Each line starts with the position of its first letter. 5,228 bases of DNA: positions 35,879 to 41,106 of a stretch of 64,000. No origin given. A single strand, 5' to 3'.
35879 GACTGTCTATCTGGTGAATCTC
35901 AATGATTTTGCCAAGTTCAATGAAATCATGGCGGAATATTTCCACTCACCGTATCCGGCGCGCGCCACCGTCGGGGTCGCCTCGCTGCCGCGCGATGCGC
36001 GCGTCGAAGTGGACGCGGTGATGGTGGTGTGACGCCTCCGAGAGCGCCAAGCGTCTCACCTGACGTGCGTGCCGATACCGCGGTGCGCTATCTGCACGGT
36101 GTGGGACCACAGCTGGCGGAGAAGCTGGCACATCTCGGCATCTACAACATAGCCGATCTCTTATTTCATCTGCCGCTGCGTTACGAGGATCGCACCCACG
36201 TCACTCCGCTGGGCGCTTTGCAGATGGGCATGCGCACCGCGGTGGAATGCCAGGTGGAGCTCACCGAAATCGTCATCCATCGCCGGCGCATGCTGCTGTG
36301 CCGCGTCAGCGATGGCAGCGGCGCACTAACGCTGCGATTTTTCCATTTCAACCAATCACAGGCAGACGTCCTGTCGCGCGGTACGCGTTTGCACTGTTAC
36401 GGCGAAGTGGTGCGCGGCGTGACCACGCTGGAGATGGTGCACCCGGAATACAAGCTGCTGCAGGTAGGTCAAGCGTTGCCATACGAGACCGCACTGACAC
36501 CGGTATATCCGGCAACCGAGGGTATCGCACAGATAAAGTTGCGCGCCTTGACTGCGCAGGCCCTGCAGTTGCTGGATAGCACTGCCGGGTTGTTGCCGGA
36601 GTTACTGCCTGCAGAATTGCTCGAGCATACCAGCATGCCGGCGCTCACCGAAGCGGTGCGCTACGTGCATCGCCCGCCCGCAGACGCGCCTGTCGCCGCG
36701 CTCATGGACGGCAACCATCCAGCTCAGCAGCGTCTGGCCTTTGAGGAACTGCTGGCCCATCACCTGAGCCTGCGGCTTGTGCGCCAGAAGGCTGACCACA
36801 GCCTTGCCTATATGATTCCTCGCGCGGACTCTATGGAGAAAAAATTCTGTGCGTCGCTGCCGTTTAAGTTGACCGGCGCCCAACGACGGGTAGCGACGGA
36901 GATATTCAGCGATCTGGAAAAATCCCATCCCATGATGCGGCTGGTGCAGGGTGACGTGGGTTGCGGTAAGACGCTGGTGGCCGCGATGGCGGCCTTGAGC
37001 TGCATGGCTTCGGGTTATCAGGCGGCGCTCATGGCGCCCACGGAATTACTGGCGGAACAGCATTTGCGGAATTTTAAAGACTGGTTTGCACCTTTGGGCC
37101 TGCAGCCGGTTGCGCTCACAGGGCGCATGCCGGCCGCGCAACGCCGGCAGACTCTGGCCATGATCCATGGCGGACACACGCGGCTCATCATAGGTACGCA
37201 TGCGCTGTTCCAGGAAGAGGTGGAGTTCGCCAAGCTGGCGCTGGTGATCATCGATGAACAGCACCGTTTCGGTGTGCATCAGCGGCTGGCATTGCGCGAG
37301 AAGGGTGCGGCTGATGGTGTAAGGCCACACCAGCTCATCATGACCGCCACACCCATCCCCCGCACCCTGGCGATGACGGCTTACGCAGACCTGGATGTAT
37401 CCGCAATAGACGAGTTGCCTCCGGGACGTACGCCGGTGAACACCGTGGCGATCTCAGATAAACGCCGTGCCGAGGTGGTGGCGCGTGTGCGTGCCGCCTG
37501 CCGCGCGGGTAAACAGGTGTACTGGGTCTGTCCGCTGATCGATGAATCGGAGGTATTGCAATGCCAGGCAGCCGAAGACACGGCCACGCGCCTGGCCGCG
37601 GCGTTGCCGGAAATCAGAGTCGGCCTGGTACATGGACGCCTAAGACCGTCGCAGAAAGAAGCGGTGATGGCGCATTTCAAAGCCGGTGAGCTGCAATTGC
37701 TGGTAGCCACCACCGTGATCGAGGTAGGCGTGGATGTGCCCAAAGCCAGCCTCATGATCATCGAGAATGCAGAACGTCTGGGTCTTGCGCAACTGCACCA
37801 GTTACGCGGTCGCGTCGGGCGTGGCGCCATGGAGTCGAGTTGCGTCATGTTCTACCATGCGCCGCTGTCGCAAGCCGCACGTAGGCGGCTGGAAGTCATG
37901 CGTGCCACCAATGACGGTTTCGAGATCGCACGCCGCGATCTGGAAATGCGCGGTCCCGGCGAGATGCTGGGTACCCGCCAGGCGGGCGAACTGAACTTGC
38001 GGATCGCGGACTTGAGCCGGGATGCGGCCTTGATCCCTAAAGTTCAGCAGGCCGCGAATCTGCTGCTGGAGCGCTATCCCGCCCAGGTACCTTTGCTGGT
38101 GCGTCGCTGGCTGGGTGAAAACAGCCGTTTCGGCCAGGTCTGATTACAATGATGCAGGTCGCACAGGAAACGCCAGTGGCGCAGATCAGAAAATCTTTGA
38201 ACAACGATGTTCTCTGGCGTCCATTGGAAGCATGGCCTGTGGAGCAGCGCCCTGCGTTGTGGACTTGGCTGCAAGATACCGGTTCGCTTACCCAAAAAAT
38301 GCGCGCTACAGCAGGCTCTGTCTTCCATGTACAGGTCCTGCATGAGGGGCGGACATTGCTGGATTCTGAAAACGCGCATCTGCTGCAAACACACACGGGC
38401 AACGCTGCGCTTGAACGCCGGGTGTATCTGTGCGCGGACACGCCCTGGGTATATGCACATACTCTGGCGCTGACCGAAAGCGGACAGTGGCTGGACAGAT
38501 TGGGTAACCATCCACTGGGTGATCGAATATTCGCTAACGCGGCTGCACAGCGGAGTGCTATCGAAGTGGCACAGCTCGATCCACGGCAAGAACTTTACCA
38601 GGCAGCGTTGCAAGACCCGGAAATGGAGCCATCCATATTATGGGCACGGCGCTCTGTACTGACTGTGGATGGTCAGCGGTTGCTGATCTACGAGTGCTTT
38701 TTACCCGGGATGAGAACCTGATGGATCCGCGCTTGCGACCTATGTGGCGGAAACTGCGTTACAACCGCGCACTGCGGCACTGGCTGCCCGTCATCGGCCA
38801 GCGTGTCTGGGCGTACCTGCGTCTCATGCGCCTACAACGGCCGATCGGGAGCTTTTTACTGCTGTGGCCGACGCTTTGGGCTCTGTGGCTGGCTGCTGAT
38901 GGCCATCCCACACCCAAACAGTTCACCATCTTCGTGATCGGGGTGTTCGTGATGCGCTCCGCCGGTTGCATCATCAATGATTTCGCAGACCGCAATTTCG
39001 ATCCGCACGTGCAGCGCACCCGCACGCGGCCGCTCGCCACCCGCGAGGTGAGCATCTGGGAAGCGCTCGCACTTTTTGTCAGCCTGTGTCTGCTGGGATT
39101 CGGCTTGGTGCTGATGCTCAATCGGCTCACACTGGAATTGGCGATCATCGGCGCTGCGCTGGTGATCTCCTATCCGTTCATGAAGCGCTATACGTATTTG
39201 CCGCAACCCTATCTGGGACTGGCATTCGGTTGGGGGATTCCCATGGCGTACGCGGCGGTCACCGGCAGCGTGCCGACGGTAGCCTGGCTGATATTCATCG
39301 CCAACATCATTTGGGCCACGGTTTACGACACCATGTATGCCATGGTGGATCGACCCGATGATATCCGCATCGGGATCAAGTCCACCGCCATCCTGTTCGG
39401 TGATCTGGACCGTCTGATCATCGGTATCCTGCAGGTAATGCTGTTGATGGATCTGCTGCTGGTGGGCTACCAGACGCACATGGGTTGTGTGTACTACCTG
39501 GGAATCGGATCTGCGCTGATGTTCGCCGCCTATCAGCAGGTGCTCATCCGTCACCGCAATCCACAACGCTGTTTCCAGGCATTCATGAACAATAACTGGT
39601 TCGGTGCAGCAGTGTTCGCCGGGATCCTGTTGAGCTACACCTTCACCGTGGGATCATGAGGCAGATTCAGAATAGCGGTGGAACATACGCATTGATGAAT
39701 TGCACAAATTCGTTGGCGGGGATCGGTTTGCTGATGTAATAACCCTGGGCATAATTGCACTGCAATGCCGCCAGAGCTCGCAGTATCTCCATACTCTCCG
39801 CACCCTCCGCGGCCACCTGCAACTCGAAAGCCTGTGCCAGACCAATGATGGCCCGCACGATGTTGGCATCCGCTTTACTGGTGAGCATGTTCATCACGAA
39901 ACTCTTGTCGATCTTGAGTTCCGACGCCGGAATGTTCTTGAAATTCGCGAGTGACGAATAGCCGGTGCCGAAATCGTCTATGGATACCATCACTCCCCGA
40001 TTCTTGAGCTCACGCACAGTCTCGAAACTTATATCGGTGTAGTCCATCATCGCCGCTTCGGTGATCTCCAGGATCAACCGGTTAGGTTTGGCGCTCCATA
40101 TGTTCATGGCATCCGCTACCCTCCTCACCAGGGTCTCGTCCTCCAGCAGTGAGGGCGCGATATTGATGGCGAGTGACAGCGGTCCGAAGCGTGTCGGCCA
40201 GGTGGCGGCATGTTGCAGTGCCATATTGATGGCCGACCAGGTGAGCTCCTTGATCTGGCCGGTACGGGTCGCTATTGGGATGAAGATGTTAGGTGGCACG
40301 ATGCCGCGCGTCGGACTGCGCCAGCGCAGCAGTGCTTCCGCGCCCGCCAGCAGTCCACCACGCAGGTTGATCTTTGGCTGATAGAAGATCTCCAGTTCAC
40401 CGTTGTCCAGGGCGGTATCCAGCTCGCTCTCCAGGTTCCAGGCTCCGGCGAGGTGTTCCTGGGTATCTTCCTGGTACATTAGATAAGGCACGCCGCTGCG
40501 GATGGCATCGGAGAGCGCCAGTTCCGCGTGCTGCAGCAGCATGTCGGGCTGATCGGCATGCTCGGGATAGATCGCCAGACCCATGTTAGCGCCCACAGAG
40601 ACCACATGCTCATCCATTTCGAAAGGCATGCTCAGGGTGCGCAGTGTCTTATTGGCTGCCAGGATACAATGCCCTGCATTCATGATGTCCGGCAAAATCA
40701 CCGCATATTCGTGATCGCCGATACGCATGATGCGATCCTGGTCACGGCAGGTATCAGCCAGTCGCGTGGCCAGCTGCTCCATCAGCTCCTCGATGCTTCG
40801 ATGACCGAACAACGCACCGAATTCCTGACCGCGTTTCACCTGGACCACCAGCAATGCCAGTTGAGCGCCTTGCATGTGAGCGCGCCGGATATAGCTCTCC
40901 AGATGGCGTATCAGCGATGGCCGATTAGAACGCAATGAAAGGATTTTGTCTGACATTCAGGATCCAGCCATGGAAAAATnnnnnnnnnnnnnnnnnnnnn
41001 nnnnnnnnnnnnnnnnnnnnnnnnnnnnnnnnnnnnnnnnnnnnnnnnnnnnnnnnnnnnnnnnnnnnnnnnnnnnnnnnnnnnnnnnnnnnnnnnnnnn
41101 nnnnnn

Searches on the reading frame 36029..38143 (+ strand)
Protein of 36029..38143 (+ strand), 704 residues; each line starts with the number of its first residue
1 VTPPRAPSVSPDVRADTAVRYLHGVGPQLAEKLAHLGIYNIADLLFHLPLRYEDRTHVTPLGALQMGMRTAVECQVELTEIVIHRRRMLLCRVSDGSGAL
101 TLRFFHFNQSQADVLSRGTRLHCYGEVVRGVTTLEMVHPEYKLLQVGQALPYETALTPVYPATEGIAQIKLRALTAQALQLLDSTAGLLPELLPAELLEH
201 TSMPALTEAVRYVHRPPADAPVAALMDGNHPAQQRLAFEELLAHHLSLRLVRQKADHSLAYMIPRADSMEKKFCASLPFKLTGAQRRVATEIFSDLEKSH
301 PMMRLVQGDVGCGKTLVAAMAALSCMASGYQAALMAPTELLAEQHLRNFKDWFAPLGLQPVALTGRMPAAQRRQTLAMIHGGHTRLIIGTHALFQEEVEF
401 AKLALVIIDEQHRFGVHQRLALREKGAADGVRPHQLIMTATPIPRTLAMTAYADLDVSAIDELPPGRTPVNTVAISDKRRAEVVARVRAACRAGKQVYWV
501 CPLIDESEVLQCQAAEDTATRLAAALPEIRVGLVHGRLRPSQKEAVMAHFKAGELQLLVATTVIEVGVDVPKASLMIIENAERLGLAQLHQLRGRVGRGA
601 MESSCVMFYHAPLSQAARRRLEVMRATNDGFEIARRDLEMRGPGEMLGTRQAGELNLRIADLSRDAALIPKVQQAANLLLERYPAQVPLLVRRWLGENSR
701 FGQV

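Call 37: search_protein_families(library=pfam, proteins=[window:36029-38143:+], max_evalue=0.00001)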
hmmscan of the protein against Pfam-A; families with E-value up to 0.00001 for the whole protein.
window:36029-38143:+ (704 aa): 6 families
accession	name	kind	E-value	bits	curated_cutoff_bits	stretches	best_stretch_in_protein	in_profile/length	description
PF00270.35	DEAD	-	3.7e-22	79.2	26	1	295-447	10-164/167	DEAD/DEAH box helicase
PF00271.37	Helicase_C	-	1.2e-20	74.2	23.5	1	493-598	14-108/110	Helicase conserved C-terminal domain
PF17191.10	RecG_wedge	-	2.5e-16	60.1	23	1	19-179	2-159/162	RecG wedge domain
PF19833.4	RecG_dom3_C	-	1.8e-12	47.6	26.8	1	627-684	1-59/87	ATP-dependent DNA helicase RecG, domain 3, C-terminal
PF04851.21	ResIII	-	2.8e-09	37.6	22.5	1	280-442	3-162/164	Type III restriction enzyme, res subunit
PF01336.31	tRNA_anti-codon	-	2.4e-08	34.2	27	1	84-144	13-75/75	OB-fold nucleic acid binding domain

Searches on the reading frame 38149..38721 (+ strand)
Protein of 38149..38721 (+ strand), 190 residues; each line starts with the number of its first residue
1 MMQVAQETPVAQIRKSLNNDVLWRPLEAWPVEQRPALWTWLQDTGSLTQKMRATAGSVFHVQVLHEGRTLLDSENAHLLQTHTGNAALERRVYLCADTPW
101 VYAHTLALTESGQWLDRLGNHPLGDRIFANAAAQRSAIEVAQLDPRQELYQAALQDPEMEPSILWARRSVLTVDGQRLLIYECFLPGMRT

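Call 37: search_protein_families(library=pfam, proteins=[window:38149-38721:+], max_evalue=0.00001)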
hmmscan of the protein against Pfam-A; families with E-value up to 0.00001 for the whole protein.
window:38149-38721:+ (190 aa): 1 family
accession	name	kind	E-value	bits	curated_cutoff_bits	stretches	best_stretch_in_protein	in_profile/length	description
PF04345.18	Chor_lyase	-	3.3e-24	85.9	23.6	1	19-185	3-158/168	Chorismate lyase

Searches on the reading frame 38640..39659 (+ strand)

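Call 37: search_protein_families(library=pfam, proteins=[window:38640-39659:+], max_evalue=0.00001)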
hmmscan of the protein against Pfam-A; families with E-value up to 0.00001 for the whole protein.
window:38640-39659:+ (339 aa): 1 family
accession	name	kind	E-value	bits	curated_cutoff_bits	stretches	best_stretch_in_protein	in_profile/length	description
PF01040.23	UbiA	-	3.9e-68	229.9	34.2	1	74-317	1-246/250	UbiA prenyltransferase family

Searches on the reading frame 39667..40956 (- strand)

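Call 37: search_protein_families(library=pfam, proteins=[window:39667-40956:-], max_evalue=0.00001)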
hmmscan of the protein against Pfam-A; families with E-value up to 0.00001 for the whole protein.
window:39667-40956:- (429 aa): 2 families
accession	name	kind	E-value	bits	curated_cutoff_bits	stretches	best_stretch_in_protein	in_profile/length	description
PF00563.25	EAL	-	1.4e-64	218.2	31.3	1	178-411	3-236/236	EAL domain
PF00990.26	GGDEF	-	2.8e-20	73.2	23.8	1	11-153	11-156/161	Diguanylate cyclase, GGDEF domain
